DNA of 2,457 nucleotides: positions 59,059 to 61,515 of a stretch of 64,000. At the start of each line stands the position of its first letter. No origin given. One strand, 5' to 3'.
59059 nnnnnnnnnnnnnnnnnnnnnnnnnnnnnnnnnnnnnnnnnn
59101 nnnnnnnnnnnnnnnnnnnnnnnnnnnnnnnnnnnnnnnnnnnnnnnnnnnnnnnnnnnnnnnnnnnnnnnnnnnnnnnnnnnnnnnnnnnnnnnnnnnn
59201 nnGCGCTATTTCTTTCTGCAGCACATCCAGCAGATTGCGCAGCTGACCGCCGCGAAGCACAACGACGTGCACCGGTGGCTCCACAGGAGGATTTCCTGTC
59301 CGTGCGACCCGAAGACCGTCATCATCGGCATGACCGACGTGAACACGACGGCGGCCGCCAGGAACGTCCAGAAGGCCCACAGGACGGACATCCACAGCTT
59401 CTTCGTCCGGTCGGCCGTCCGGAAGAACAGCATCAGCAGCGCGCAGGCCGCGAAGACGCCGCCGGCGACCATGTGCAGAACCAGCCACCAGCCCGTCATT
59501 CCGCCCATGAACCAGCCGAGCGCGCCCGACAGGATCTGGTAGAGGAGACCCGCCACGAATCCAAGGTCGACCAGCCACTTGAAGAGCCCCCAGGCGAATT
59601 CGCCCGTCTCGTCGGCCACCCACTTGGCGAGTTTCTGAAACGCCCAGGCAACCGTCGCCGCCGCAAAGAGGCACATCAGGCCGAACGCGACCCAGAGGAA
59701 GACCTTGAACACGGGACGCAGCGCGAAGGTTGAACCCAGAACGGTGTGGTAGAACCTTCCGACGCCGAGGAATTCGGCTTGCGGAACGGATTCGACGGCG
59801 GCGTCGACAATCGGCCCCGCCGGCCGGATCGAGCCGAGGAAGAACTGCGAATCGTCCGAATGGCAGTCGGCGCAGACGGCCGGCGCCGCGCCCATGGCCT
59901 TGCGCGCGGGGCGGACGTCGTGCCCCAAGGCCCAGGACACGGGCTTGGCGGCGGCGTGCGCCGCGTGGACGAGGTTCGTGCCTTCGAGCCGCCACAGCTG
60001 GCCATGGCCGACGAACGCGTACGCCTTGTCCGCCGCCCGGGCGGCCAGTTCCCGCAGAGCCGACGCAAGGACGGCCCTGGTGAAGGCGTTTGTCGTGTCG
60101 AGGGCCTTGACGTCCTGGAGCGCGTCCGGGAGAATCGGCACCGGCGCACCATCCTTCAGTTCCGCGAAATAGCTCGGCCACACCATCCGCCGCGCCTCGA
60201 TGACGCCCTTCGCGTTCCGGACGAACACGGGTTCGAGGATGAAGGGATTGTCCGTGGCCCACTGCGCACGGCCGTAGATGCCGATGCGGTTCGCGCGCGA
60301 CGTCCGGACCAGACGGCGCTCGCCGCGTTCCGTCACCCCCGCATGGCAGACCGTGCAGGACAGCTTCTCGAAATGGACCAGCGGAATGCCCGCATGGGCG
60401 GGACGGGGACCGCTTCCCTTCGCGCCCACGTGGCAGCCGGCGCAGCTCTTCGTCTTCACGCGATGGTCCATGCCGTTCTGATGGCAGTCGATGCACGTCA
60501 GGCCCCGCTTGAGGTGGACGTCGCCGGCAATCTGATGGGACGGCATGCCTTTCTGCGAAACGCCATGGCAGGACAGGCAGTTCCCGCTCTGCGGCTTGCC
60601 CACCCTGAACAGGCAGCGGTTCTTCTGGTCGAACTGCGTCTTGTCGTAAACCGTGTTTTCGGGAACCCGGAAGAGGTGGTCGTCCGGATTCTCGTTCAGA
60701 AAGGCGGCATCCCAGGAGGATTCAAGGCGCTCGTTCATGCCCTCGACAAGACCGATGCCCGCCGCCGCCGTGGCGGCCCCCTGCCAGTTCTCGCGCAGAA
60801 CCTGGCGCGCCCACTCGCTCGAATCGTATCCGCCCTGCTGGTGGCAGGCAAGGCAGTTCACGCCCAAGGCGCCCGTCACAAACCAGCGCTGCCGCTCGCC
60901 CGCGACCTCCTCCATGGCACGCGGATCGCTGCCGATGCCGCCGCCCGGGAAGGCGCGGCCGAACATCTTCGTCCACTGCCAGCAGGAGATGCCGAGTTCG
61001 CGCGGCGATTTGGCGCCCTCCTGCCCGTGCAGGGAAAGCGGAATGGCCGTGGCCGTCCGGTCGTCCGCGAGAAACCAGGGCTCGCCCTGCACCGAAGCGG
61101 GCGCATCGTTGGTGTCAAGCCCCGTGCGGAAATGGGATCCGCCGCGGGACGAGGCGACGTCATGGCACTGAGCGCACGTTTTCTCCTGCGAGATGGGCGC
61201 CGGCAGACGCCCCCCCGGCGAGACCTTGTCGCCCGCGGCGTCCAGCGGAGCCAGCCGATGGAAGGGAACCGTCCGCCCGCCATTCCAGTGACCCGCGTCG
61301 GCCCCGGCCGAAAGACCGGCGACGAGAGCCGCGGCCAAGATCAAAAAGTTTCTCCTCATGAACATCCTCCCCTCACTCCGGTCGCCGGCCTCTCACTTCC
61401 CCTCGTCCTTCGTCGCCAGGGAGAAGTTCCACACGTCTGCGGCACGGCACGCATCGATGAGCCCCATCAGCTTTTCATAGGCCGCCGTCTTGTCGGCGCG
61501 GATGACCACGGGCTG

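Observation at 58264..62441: Orphan ExbB-ExbD motor coupled to a heptaheme cytochrome/5-TM fusion and a signal-less ApbE, fused translationally to argH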

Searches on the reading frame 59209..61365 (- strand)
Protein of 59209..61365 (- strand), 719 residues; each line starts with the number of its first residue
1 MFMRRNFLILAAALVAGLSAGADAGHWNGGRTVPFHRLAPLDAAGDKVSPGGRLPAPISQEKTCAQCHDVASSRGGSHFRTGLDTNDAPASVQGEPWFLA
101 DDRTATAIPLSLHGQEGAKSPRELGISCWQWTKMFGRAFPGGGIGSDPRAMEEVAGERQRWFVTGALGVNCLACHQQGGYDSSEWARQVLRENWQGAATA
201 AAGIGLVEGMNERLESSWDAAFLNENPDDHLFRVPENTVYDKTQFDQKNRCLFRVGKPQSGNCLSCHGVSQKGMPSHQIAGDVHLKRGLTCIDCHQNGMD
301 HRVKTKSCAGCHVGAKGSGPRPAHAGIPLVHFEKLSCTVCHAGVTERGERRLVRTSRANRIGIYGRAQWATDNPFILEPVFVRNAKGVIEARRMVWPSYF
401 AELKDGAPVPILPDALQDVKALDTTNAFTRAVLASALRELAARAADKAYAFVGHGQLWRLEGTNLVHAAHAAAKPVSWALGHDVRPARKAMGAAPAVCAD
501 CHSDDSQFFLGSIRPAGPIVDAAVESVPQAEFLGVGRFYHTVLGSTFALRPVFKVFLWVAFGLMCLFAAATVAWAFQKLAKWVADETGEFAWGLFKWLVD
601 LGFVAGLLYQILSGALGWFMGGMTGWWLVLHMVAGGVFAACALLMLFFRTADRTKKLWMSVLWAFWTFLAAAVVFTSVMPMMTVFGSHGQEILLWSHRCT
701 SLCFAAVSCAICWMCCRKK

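Call 3: search_protein_families(library=pfam, proteins=[window:59209-61365:-], max_evalue=0.01)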
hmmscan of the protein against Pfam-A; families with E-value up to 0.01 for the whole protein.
window:59209-61365:- (719 aa): 4 families
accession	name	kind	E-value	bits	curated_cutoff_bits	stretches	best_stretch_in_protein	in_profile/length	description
PF14522.11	Cytochrome_C7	-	9.5e-09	35.4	24.8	0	281-341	5-66/67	Cytochrome c7 and related cytochrome c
PF14537.11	Cytochrom_c3_2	-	8.2e-08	33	25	1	283-343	1-66/79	Cytochrome c3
PF22678.1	Cytochrom_c_NrfB-like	-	9.5e-06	26.5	27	0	241-296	18-66/89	Cytochrome c-type protein NrfB-like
PF03264.19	Cytochrom_NNT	-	0.002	18.3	24.1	1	171-301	39-169/174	NapC/NirT cytochrome c family, N-terminal region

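Call 4: search_protein_families(library=ncbifam, proteins=[window:59209-61365:-], max_evalue=0.01)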
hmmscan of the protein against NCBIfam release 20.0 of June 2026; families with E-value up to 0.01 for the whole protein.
window:59209-61365:- (719 aa): 5 families
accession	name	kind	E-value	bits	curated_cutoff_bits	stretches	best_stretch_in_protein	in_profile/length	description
NF008659.0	PRK11659.1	equivalog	1.5e-06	28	184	0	246-303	32-91/188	cytochrome c nitrite reductase pentaheme subunit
TIGR03146.1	cyt_nit_nrfB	equivalog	6.4e-05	23.3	166.6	0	261-305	12-58/145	cytochrome c nitrite reductase pentaheme subunit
NF040967.1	cytc_ExtN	equivalog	0.00015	20.7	200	1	272-345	165-235/415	selenite/tellurite reduction operon c-type cytochrome ExtN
NF040968.1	FeS_ExtO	equivalog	0.00069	18.5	200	1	271-344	164-234/416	selenite/tellurite reduction operon b-type cytochrome iron-sulfur cluster-binding subunit ExtO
TIGR04257.1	nanowire_3heme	domain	0.0087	16.2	40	0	260-312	23-74/75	c(7)-type cytochrome triheme domain-containing protein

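Call 6: find_homologous_proteins(query=window:59209-61365:-, max_evalue=0.001)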
Query window:59209-61365:- (719 aa): 449 proteins with E <= 0.001 among 8000 candidates; the best 120 are listed.
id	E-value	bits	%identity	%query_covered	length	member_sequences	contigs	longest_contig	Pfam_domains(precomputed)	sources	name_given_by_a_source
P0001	0.0e+0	1522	88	100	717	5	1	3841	PF14537.12,PF22678.2,PF14522.12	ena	-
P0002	0.0e+0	1234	72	100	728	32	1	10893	PF14537.12,PF22678.2,PF14522.12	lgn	-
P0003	0.0e+0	1228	73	99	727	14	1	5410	PF14537.12,PF22678.2,PF14522.12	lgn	-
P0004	0.0e+0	1176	69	100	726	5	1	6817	PF14537.12,PF22678.2,PF14522.12,PF22113.2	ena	-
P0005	0.0e+0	1174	69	100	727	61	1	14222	PF14537.12,PF22678.2,PF14522.12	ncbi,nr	ncbi:MAG: cytochrome c3 family protein [Kiritimatiellae bacterium]|nr:cytochrome c3 family protein [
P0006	0.0e+0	1160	69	100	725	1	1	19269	PF14537.12,PF14522.12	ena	-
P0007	0.0e+0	1142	68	100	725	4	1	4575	PF14537.12,PF22678.2,PF14522.12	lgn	-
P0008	0.0e+0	1122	68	99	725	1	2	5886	PF14537.12,PF22678.2,PF14522.12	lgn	-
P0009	0.0e+0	1101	67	97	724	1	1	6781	PF14537.12,PF22678.2,PF14522.12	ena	-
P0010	0.0e+0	1099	67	97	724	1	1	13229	PF14537.12,PF22678.2,PF14522.12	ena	-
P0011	0.0e+0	1096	73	57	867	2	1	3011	PF14537.12,PF22678.2,PF14522.12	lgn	-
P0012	0.0e+0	1093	66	97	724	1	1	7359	PF14537.12,PF22678.2,PF14522.12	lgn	-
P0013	0.0e+0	1091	65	98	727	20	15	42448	PF14537.12,PF22678.2,PF14522.12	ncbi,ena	-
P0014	0.0e+0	1087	65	98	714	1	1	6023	PF14537.12,PF22678.2,PF14522.12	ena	-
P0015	0.0e+0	1086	65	97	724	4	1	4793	PF14537.12,PF22678.2,PF14522.12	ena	-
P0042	0.0e+0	1047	62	100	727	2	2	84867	PF14537.12,PF14522.12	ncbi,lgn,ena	-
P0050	0.0e+0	1031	71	58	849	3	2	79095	PF14537.12,PF22678.2,PF14522.12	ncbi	-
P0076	1.4e-253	862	53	99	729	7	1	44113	PF14537.12,PF22678.2,PF14522.12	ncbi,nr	ncbi:MAG: hypothetical protein J6V88_03450 [Kiritimatiellae bacterium]|nr:hypothetical protein [Kiri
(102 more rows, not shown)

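Call 7: find_encoding_contigs(protein=P0042, flank=8000, max_places=2)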
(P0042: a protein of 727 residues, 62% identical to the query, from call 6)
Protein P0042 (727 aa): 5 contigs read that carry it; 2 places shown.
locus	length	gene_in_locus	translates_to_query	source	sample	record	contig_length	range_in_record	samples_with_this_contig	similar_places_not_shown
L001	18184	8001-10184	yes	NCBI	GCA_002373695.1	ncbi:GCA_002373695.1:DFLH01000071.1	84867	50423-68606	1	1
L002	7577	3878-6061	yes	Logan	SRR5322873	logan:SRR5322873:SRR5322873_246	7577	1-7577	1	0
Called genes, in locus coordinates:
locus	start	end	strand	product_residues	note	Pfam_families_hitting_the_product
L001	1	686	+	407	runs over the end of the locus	PF00171:Aldedh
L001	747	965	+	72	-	PF04277:OAD_gamma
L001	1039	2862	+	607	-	PF00682:HMGL-like (weak), PF02436:PYC_OADA, PF00364:Biotin_lipoyl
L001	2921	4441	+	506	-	PF03977:OAD_beta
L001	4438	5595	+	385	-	-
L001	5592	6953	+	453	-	PF00206:Lyase_1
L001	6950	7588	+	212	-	PF01618:MotA_ExbB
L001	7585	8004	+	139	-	PF02472:ExbD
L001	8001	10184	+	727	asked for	PF14522:Cytochrome_C7 (faint), PF14537:Cytochrom_c3_2 (faint)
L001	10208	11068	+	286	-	PF17930:LpxI_N, PF06230:LpxI_C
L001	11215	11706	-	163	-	-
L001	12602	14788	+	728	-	PF01558:POR, PF10371:EKR, PF00037:Fer4 (faint), PF12838:Fer4_7, PF13183:Fer4_8 (weak), PF13484:Fer4_16 (weak), PF02775:TPP_enzyme_C (weak)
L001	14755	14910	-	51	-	-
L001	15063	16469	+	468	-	PF01408:GFO_IDH_MocA, PF19051:GFO_IDH_MocA_C2 (weak)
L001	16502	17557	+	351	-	PF13449:Phytase-like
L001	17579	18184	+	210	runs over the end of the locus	PF00406:ADK, PF13207:AAA_17, PF13238:AAA_18 (weak), PF13671:AAA_33 (faint), PF05191:ADK_lid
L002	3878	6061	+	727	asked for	PF14522:Cytochrome_C7 (faint), PF14537:Cytochrom_c3_2 (faint)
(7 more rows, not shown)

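Call 8: find_encoding_contigs(protein=P0050, flank=8000, max_places=2)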
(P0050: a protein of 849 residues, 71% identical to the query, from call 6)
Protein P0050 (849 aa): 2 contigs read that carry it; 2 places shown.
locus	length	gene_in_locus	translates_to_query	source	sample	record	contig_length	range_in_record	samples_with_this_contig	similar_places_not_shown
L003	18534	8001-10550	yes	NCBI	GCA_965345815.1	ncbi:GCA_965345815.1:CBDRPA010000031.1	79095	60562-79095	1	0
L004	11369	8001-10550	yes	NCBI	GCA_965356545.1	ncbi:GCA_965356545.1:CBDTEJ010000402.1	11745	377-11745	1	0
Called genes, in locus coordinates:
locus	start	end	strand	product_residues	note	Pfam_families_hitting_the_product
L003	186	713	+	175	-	-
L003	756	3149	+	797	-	PF00578:AhpC-TSA, PF08534:Redoxin (weak), PF13905:Thioredoxin_8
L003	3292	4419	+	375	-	PF13173:AAA_14, PF13635:DUF4143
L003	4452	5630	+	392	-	-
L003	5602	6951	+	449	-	PF00206:Lyase_1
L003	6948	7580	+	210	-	PF01618:MotA_ExbB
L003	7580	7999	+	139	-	PF02472:ExbD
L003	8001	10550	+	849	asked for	PF14522:Cytochrome_C7 (faint), PF22678:Cytochrom_c_NrfB-like (faint), PF14537:Cytochrom_c3_2 (weak)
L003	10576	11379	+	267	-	PF02424:ApbE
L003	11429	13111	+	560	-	PF00501:AMP-binding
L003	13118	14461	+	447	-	PF03553:Na_H_antiporter, PF07158:MatC_N (faint), PF03553:Na_H_antiporter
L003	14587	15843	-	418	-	PF00069:Pkinase, PF01636:APH (faint), PF07714:PK_Tyr_Ser-Thr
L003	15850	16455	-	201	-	PF04542:Sigma70_r2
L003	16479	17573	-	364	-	PF17761:DUF1016_N, PF06250:YhcG_C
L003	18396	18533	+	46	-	?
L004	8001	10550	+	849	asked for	PF14522:Cytochrome_C7 (faint), PF22678:Cytochrom_c_NrfB-like (faint), PF14537:Cytochrom_c3_2 (weak)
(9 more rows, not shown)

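Call 9: find_encoding_contigs(protein=P0076, flank=8000, max_places=2)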
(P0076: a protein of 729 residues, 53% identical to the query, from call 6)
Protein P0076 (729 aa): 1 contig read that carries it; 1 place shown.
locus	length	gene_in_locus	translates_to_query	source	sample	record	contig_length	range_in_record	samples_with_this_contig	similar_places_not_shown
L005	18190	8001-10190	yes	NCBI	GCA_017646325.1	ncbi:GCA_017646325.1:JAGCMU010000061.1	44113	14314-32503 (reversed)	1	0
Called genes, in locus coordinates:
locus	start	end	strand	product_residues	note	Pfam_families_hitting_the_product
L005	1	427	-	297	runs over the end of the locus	-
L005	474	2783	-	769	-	PF01926:MMR_HSR1, PF02421:FeoB_N, PF17910:FeoB_Cyto, PF07670:Gate, PF07664:FeoB_C, PF07670:Gate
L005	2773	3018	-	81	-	PF04023:FeoA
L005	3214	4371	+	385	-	PF00953:Glycos_transf_4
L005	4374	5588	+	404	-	-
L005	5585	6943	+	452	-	PF00206:Lyase_1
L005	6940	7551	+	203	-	PF01618:MotA_ExbB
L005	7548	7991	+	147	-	PF02472:ExbD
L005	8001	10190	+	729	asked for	PF14522:Cytochrome_C7 (faint), PF14537:Cytochrom_c3_2 (faint), PF22678:Cytochrom_c_NrfB-like (faint)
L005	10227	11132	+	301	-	PF02424:ApbE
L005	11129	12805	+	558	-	PF00501:AMP-binding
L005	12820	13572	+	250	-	-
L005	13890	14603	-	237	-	PF20260:PUA_4, PF04452:Methyltrans_RNA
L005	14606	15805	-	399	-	PF00226:DnaJ, PF01556:DnaJ_C, PF27659:CHP02642 (faint), PF00684:DnaJ_CXXCXGXG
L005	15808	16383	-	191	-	PF01025:GrpE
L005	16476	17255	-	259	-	PF02673:BacA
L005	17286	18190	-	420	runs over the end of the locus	-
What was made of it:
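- Checked: In relatives, nothing TonB-like or receptor-like lies within about 4-6 kb further upstream (calls 7-9).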

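Call 10: search_protein_families(library=pfam, proteins=[L001:4438-5592:+, L003:4452-5627:+, L005:4374-5585:+, L005:12820-13569:+, L001:10208-11065:+], max_evalue=1)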
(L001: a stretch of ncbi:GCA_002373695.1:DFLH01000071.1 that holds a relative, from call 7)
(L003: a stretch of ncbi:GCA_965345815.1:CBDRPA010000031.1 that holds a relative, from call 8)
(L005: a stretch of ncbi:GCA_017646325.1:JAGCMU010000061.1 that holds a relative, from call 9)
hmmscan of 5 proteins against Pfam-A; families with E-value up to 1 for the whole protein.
L001:4438-5592:+ (385 aa): 0 families

L003:4452-5627:+ (392 aa): 0 families

L005:4374-5585:+ (404 aa): 1 family
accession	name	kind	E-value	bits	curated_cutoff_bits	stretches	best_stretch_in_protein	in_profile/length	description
PF14516.12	AAA_35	-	0.17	11.1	27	1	46-107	173-233/331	AAA-like domain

L005:12820-13569:+ (250 aa): 0 families

L001:10208-11065:+ (286 aa): 3 families
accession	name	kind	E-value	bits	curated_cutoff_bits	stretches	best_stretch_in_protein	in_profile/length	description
PF06230.17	LpxI_C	-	1.5e-44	151.5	25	1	133-261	2-131/131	LpxI C-terminal domain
PF17930.7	LpxI_N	-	3e-15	56.8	25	1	3-127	4-127/129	LpxI N-terminal domain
PF07905.16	PucR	-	0.065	14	33.5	1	222-267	62-105/118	Purine catabolism regulatory protein-like family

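Call 13: find_related_loci(query=window:59209-61365:-, collection=genome_contigs, flank=10000)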
Query window:59209-61365:- (719 aa) in genome_contigs; peptide patterns used: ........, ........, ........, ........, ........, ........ (x = any residue, [..] = any of these).
73 stretches matched a pattern; 36 encode a relative of the query (tblastn E <= 1e-3); 36 distinct loci.
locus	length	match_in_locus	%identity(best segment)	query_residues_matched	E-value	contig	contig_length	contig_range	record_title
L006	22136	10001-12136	74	3-712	0e+0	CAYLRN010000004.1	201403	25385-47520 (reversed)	MAG TPA_asm: uncultured Lentisphaeraceae bacterium isolate SRP225648_co1_977 genome assembly, contig: NODE_22_length_201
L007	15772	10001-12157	72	3-719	0e+0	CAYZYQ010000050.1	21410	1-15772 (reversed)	MAG TPA_asm: uncultured Lentisphaeraceae bacterium isolate binchicken_co370_247 genome assembly, contig: NODE_2620_lengt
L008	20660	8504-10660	72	3-719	0e+0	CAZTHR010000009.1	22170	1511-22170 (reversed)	MAG TPA_asm: uncultured Lentisphaeraceae bacterium isolate SRP350583_co4_66 genome assembly, contig: NODE_2341_length_22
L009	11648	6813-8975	69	3-719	0e+0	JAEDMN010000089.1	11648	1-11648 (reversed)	MAG: Kiritimatiellae bacterium isolate MAG267 NODE_6473_length_11648_cov_10.862935, whole genome shotgun sequence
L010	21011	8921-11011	66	26-719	0e+0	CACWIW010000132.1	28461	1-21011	uncultured bacterium isolate RUG10619 genome assembly, contig: RUG10619_asm_132, whole genome shotgun sequence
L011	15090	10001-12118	65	9-711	0e+0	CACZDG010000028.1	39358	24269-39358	uncultured bacterium isolate RUG12514 genome assembly, contig: RUG12514_asm_28, whole genome shotgun sequence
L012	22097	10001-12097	65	24-719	0e+0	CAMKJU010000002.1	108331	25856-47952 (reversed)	MAG: uncultured Lentisphaerae bacterium isolate SRR12081301_bin.91_metaWRAP_v1.3_MAG genome assembly, contig: ERZ1228976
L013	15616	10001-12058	66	26-708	0e+0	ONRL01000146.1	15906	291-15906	uncultured Lentisphaerae bacterium isolate RUG572 genome assembly, contig: scaffold_10138, whole genome shotgun sequence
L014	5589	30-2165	64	10-718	0e+0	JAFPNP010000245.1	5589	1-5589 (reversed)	MAG: Kiritimatiellae bacterium isolate RGIG1307 Dairy_cattle_Rumen-5__c1395657, whole genome shotgun sequence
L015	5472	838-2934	64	24-719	0e+0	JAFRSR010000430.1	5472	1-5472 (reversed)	MAG: Kiritimatiellae bacterium isolate RGIG2765 Goat_Omasum-5__c691166, whole genome shotgun sequence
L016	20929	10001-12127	62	14-719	0e+0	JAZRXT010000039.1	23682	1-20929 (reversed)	MAG: Kiritimatiellia bacterium isolate T1900044950_TA20190003.MAGScoT_cleanbin_000120 SGB_3607_k141_679942, whole genome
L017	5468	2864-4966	62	20-719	0e+0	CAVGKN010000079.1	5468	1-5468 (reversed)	Lachnospiraceae bacterium isolate H07613-L1_cleanbin_000033 genome assembly, contig: Spades_H07613-L1_contig_5302, whole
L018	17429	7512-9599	65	24-716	0e+0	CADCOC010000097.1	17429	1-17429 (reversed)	uncultured bacterium isolate RUG14821 genome assembly, contig: RUG14821_asm_97, whole genome shotgun sequence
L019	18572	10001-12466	74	26-718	0e+0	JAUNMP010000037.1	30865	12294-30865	MAG: bacterium isolate S32M_St_metabat_107 NODE_979_length_30865_cov_53.644206, whole genome shotgun sequence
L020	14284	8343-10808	75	26-718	0e+0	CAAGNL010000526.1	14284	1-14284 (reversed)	MAG TPA_asm: Kiritimatiellae bacterium, isolate HGM23428, WGS project CAAGNL010000000 data, contig: SRS476839_98_k119_39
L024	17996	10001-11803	49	22-719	0e+0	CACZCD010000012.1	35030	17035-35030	uncultured bacterium isolate RUG12478 genome assembly, contig: RUG12478_asm_12, whole genome shotgun sequence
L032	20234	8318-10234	66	6-719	6e-171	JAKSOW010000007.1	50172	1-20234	MAG: Kiritimatiellia bacterium isolate Horse_feces187 MAG187_7, whole genome shotgun sequence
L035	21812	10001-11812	59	3-712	2e-142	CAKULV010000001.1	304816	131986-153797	MAG: uncultured Kiritimatiellaeota bacterium isolate REFINED_METABAT215_TOP10_CONTIGS_1500_ASSEMBLY_K77_MERGED__Hadza_Mo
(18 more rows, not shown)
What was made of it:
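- The host is an anaerobe from gut or rumen (call 13).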

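Call 16: search_protein_families(library=pfam, proteins=[L035:7770-8588:+, L035:8598-9959:+, L035:12389-13348:+, L035:13348-14535:+, L035:14504-16894:+, L032:6080-7567:+, L032:7570-8268:+, L016:8720-9916:+, L016:7452-8543:-, L024:11811-12353:+], max_evalue=0.001)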
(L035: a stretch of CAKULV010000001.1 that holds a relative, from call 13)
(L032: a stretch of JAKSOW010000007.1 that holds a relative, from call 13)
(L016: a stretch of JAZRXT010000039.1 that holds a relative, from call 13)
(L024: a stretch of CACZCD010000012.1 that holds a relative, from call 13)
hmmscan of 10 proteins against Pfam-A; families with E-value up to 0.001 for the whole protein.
L035:7770-8588:+ (273 aa): 2 families
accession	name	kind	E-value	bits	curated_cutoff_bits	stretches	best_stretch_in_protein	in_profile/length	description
PF10418.14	DHODB_Fe-S_bind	-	8.2e-12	45.1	23.9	1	231-271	2-40/41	Iron-sulfur cluster binding domain of dihydroorotate dehydrogenase B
PF00175.26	NAD_binding_1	-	1.6e-06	29.1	22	1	116-215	1-108/109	Oxidoreductase NAD-binding domain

L035:8598-9959:+ (454 aa): 10 families
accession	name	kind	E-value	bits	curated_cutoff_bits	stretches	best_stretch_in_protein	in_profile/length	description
PF01926.29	MMR_HSR1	-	5.6e-52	175.1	21.9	2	3-123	1-113/113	50S ribosome-binding GTPase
PF02421.24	FeoB_N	-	1.1e-25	90.4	27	2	3-160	2-155/156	Ferrous iron transport protein B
PF14714.11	KH_dom-like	-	3.4e-24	85.3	27.3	1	360-439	2-81/81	KH-domain-like of EngA bacterial GTPase enzymes, C-terminal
PF00009.33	GTP_EFTU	-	4e-22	79.1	26.5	2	61-166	73-187/188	Elongation factor Tu GTP binding domain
PF00350.29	Dynamin_N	-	5.6e-09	36.7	27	0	179-212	1-34/168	Dynamin family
PF04548.22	AIG1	-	1.6e-08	34.6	27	1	3-112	2-109/212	AIG1 family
PF03193.22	RsgA_GTPase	-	2.1e-08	34.6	30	0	87-209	24-139/174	RsgA GTPase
PF00071.28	Ras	-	8.3e-07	29.2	21.6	0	179-347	2-154/162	Ras family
PF08477.19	Roc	-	4.5e-05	24.1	27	0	178-200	1-23/119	Ras of Complex, Roc, domain of DAPkinase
PF16897.10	MMR_HSR1_Xtn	-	0.00014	22.3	35.2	0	115-163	56-102/106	C-terminal region of MMR_HSR1 domain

L035:12389-13348:+ (320 aa): 2 families
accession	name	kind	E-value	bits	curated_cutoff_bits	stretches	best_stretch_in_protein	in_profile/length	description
PF08545.16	ACP_syn_III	-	1.8e-13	50.6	24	1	111-184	2-80/80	3-Oxoacyl-[acyl-carrier-protein (ACP)] synthase III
PF08541.16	ACP_syn_III_C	-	1.5e-10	41.6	26.6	1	231-307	13-87/90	3-Oxoacyl-[acyl-carrier-protein (ACP)] synthase III C terminal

L035:13348-14535:+ (396 aa): 0 families

L035:14504-16894:+ (797 aa): 3 families
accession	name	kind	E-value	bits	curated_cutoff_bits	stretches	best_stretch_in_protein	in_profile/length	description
PF01547.30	SBP_bac_1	-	1.8e-23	84.4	26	1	53-320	12-277/307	Bacterial extracellular solute-binding protein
PF00528.27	BPD_transp_1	-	2.1e-13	50.8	26.4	1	589-789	3-178/184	Binding-protein-dependent transport system inner membrane component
PF13416.11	SBP_bac_8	-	4.2e-13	50.2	27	1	81-311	25-215/279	Bacterial extracellular solute-binding protein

L032:6080-7567:+ (496 aa): 4 families
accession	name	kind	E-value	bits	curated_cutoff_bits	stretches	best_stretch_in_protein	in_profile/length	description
PF01408.29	GFO_IDH_MocA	-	2.9e-18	67.1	24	1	83-208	1-120/120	Oxidoreductase family, NAD-binding Rossmann fold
PF22725.1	GFO_IDH_MocA_C3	-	7.6e-11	42.5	27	1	258-330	21-93/124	GFO/IDH/MocA C-terminal domain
PF02894.22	GFO_IDH_MocA_C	-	8e-11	42.6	22.9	1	261-364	22-128/218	Oxidoreductase family, C-terminal alpha/beta domain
PF10518.14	TAT_signal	-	0.00025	21.3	22.7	1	47-61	2-16/21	TAT (twin-arginine translocation) pathway signal sequence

L032:7570-8268:+ (233 aa): 1 family
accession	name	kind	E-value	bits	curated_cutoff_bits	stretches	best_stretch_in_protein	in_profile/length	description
PF00590.25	TP_methylase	-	2.4e-28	100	27.8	1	1-202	1-212/212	Tetrapyrrole (Corrin/Porphyrin) Methylases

L016:8720-9916:+ (399 aa): 1 family
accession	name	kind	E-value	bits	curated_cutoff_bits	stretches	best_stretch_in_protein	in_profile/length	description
PF08450.18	SGL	-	1e-07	32.2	26.3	0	225-274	162-209/246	SMP-30/Gluconolactonase/LRE-like region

L016:7452-8543:- (363 aa): 0 families

L024:11811-12353:+ (181 aa): 1 family
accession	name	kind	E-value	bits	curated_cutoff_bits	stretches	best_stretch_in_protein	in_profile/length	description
PF11659.14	DUF3261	-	1.8e-16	60.7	22.3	1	45-179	3-136/137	Protein of unknown function (DUF3261)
